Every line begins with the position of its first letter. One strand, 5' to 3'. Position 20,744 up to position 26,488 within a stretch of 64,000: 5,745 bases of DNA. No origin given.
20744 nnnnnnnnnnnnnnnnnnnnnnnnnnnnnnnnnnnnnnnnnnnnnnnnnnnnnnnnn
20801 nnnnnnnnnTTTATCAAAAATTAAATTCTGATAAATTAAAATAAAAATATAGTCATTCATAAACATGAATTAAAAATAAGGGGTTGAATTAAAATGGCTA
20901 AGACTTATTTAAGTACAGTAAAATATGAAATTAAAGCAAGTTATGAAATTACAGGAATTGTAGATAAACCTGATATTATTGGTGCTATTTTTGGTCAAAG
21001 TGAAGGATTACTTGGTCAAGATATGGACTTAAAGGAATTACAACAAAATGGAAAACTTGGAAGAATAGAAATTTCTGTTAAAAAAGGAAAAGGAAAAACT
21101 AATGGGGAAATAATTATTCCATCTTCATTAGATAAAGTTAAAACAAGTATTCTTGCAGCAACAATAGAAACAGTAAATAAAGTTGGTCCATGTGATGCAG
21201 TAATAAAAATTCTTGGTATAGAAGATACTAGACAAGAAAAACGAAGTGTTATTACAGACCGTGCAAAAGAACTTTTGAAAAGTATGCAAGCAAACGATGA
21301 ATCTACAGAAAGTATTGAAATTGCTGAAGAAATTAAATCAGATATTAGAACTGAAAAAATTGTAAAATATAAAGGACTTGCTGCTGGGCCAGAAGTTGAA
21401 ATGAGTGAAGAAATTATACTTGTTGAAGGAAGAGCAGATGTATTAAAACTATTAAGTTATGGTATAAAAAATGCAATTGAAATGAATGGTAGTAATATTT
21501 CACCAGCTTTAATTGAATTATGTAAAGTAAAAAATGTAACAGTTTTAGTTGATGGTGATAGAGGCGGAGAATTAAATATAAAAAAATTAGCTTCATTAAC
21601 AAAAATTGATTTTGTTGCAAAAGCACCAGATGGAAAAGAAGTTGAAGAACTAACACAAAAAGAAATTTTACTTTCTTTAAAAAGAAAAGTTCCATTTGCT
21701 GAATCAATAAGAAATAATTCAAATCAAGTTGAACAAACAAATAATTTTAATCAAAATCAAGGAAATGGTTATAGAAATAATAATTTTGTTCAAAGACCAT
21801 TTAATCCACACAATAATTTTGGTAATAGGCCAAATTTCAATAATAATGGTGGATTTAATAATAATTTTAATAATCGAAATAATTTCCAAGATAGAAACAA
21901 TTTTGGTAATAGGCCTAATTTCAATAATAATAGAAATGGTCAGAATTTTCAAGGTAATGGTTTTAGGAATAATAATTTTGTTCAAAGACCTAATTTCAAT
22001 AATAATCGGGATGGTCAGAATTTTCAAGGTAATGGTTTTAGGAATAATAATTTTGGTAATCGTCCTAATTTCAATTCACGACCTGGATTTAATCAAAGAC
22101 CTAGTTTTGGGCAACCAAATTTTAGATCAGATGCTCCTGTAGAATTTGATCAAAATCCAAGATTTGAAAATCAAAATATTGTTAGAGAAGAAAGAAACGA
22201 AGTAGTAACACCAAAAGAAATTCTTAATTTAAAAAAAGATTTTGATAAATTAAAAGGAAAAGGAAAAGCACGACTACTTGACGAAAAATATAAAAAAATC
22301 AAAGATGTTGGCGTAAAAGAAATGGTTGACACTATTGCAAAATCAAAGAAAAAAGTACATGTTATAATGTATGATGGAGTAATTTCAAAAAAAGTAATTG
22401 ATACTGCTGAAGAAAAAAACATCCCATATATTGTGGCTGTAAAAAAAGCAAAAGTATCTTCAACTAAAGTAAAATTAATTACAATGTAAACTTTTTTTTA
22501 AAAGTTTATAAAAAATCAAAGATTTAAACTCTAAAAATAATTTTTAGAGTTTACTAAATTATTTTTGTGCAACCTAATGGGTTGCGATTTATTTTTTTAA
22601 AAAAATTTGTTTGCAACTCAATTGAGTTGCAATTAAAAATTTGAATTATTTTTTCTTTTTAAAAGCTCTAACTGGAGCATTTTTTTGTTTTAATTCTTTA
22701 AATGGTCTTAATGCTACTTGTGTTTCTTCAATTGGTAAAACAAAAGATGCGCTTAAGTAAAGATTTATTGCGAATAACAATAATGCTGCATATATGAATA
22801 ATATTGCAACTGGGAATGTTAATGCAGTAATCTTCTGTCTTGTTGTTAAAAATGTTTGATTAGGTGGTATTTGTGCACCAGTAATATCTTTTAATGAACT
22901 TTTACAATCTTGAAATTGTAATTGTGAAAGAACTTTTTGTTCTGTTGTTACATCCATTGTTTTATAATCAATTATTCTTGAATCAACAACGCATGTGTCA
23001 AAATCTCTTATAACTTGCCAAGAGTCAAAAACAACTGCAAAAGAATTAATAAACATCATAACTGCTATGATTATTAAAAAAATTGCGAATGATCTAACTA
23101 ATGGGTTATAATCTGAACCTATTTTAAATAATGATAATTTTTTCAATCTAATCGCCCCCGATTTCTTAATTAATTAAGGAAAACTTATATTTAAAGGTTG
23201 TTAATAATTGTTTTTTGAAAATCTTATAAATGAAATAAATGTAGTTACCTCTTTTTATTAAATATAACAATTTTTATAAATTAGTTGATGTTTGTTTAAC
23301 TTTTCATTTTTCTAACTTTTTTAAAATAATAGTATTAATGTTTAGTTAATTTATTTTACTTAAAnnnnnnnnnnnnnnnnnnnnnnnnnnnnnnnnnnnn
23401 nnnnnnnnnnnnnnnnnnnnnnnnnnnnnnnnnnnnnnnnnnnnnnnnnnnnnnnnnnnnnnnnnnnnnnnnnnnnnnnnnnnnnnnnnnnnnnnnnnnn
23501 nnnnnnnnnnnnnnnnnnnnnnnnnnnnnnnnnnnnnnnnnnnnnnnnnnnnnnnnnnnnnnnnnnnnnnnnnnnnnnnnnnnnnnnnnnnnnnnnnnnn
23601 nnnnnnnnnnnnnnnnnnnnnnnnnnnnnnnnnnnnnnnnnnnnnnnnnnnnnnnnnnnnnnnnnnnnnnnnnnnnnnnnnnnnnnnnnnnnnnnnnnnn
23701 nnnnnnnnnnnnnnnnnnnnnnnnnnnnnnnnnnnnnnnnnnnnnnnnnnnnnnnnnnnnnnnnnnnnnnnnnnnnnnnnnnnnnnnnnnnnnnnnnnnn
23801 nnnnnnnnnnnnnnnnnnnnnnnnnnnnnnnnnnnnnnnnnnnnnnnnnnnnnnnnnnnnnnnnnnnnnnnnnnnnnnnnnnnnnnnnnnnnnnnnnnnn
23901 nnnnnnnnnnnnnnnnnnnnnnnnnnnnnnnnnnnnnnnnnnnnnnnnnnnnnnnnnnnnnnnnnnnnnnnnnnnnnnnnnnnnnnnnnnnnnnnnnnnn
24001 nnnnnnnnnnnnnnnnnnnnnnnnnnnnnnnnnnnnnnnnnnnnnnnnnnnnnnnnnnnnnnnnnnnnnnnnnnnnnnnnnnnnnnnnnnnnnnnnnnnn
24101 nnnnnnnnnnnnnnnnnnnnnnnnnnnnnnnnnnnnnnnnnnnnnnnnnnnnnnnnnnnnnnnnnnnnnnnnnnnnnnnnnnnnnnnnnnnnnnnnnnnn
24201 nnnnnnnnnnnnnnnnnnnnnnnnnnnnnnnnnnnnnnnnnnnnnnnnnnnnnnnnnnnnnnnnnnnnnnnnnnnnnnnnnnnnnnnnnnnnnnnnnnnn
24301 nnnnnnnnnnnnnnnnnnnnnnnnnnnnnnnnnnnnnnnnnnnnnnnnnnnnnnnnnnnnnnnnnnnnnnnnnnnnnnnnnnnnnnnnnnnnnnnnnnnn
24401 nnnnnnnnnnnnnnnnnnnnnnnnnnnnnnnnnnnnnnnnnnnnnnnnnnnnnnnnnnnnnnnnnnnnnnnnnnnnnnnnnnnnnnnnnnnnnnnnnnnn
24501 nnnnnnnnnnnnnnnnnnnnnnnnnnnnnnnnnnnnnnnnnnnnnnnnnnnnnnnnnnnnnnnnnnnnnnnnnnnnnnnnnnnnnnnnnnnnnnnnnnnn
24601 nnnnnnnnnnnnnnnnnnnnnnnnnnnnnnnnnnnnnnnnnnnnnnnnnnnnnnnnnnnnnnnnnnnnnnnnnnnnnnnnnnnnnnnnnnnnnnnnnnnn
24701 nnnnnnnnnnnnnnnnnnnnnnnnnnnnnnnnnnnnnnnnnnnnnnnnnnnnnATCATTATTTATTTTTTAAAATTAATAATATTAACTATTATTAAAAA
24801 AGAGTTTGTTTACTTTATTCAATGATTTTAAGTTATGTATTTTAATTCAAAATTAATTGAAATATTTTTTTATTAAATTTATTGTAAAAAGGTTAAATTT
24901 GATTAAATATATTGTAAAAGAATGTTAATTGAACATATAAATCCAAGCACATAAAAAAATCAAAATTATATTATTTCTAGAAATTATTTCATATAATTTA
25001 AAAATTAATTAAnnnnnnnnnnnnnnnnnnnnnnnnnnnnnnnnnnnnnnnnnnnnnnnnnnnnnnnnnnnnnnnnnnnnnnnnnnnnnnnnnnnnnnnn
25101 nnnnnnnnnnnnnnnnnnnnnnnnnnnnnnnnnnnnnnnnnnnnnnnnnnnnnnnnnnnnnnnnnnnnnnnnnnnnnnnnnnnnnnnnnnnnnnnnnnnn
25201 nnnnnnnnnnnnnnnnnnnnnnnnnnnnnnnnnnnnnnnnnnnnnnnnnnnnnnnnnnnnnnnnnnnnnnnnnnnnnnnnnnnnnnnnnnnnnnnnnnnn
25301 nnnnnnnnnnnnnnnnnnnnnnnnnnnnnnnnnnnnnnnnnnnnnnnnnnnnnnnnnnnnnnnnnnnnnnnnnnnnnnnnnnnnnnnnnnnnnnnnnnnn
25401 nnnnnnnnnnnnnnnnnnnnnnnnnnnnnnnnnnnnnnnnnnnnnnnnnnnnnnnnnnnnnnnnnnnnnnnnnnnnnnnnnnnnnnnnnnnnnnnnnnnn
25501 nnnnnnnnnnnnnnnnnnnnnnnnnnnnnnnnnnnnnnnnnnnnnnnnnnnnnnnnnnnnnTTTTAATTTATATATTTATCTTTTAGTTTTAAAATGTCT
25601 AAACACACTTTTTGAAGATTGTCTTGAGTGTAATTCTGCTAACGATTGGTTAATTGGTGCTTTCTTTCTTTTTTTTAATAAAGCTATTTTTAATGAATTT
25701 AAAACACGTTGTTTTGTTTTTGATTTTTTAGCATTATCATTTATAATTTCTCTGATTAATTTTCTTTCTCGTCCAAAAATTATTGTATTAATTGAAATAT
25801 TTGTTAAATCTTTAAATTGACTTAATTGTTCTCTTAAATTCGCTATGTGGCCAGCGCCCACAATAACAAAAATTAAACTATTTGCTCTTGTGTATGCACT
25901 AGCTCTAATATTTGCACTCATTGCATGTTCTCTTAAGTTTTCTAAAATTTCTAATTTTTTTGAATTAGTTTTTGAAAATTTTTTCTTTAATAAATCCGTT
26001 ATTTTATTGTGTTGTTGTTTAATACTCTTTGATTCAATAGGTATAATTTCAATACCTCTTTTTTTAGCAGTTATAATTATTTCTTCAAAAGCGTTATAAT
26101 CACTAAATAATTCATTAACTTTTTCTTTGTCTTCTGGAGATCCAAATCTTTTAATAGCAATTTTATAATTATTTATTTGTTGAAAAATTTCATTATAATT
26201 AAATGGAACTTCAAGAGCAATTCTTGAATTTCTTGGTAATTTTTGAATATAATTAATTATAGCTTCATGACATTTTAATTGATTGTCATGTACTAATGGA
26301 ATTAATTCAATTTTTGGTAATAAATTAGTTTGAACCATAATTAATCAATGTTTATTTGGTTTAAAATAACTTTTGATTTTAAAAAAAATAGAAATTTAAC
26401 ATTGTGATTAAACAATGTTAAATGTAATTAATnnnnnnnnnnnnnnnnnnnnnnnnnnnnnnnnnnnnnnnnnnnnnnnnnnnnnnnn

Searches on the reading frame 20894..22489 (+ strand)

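Call 85: search_protein_families(library=pfam, proteins=[window:20894-22489:+], max_evalue=0.001)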
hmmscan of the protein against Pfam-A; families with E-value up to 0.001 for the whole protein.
window:20894-22489:+ (531 aa): 3 families
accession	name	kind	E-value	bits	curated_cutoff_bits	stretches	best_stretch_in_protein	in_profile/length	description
PF13662.12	Toprim_4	-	1.9e-08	34.9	25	1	173-234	2-72/85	Toprim domain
PF01751.28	Toprim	-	6.9e-07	29.8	23.1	1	173-247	1-90/96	Toprim domain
PF13155.12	Toprim_2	-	2.4e-06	28.3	22.1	1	175-252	1-86/88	Toprim-like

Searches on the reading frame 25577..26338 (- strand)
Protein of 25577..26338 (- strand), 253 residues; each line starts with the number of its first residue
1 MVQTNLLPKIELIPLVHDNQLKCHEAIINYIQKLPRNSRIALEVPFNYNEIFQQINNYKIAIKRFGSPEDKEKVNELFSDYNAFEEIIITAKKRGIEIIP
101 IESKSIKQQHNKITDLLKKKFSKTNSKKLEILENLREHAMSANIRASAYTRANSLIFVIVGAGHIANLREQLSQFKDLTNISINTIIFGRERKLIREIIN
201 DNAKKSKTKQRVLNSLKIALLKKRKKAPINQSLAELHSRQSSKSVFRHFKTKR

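Call 7: search_protein_families(library=pfam, proteins=[window:25577-26338:-], max_evalue=0.01)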
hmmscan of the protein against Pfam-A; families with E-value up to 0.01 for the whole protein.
window:25577-26338:- (253 aa): 1 family
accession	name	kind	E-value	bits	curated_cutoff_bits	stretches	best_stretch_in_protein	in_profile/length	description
PF04187.18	Cofac_haem_bdg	-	0.0036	17.8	27.7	0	123-167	162-205/213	Haem-binding uptake, Tiki superfamily, ChaN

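Call 88: search_protein_families(library=ncbifam, proteins=[window:25577-26338:-], max_evalue=0.01)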
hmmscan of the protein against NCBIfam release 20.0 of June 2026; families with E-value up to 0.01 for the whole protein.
window:25577-26338:- (253 aa): 2 families
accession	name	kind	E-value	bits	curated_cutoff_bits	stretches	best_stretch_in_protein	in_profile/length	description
TIGR00261.1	traB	subfamily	0.00057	18.9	178.35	1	108-187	152-229/380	TraB family protein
TIGR00522.1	dph5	equivalog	0.0067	15.8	114.3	0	85-160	93-166/258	diphthine synthase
